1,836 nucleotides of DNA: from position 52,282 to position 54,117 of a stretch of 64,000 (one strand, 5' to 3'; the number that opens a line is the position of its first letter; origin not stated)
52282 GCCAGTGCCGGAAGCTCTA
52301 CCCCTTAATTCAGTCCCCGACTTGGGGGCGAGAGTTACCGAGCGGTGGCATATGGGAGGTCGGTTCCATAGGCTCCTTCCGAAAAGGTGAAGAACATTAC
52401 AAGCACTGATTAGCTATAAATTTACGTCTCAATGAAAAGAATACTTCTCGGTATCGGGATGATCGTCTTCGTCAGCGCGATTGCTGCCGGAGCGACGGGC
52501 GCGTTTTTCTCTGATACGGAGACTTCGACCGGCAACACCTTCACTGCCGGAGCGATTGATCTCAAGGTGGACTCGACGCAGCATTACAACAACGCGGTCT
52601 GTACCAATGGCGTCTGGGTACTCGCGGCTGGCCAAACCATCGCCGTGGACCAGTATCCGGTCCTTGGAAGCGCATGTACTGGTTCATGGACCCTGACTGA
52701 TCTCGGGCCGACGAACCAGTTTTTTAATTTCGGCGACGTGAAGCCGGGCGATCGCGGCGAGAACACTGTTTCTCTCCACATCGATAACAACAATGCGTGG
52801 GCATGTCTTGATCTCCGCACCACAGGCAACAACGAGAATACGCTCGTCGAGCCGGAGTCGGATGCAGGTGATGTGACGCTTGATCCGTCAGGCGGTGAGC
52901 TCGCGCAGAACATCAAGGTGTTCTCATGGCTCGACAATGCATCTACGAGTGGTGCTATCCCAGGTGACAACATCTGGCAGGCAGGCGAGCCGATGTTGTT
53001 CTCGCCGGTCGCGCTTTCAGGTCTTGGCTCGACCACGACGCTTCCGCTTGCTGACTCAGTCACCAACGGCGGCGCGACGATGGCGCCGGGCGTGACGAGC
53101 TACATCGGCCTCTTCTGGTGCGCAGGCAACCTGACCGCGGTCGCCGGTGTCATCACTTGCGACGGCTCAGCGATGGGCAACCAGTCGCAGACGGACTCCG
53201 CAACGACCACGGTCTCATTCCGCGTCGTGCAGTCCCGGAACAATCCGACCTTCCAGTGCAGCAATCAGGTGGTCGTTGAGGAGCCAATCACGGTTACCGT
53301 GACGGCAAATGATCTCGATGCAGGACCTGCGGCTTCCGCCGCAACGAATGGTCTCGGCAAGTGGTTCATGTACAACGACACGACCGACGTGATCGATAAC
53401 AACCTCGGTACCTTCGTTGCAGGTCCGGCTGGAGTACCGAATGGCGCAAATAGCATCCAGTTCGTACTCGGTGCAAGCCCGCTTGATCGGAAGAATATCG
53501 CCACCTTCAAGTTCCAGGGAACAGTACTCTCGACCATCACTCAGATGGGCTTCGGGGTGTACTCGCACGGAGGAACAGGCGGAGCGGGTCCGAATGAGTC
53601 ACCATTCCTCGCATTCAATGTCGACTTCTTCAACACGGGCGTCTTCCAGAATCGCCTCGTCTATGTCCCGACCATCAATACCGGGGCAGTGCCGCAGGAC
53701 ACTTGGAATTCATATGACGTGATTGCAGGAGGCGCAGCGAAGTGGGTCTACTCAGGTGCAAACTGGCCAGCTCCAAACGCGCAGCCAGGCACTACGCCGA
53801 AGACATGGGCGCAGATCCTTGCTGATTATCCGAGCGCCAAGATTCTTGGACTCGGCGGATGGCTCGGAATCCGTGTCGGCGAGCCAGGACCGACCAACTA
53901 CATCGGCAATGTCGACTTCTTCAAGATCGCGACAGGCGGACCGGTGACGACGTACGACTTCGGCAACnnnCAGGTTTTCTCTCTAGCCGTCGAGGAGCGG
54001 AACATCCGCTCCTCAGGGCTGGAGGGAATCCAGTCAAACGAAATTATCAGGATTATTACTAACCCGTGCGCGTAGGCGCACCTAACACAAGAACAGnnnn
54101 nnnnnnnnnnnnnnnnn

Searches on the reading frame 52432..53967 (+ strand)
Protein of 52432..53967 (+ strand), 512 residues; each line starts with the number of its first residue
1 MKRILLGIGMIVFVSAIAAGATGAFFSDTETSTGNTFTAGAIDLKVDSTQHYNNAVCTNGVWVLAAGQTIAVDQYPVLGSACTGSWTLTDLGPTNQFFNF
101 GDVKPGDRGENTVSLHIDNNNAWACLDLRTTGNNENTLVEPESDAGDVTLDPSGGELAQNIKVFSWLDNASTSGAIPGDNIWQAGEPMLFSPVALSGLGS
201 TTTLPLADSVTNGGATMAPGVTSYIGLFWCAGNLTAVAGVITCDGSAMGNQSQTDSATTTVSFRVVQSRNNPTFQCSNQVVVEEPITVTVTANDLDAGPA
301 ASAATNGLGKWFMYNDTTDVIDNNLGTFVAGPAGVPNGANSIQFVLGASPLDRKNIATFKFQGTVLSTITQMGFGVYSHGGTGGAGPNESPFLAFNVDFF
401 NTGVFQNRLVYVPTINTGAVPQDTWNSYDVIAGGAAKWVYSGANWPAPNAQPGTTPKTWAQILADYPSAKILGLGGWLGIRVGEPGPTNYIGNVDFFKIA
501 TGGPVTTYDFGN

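Call 3: search_protein_families(library=pfam, proteins=[window:52432-53967:+], max_evalue=0.1)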
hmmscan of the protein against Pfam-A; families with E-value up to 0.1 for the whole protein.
window:52432-53967:+ (512 aa): 2 families
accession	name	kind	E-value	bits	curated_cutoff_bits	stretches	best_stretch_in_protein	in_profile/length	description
PF12389.13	Peptidase_M73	-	2.2e-05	24.8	22.5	1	5-50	7-51/196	Camelysin metallo-endopeptidase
PF23067.1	MG280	-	0.025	14.6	27.4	1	2-55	10-62/259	Uncharacterised protein MG280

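Call 4: search_protein_families(library=ncbifam, proteins=[window:52432-53967:+], max_evalue=0.1)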
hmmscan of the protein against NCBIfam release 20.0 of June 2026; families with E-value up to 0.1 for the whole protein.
window:52432-53967:+ (512 aa): 2 families
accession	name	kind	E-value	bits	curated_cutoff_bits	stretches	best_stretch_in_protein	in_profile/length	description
TIGR04088.1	cognate_SipW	domain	4.9e-05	23.4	19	1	11-41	4-33/34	SipW-dependent-type signal peptide-containing protein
TIGR04527.1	mycoplas_twoTM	subfamily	0.069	12.8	125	1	2-33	10-41/248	MG_279/MG_280 family protein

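Call 28: search_solved_structures(query=A3, max_evalue=10, show_alignments=2)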
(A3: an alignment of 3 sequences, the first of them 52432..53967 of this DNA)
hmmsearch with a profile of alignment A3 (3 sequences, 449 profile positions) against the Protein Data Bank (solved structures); distinct sequences matched with E-value up to 10: 0.
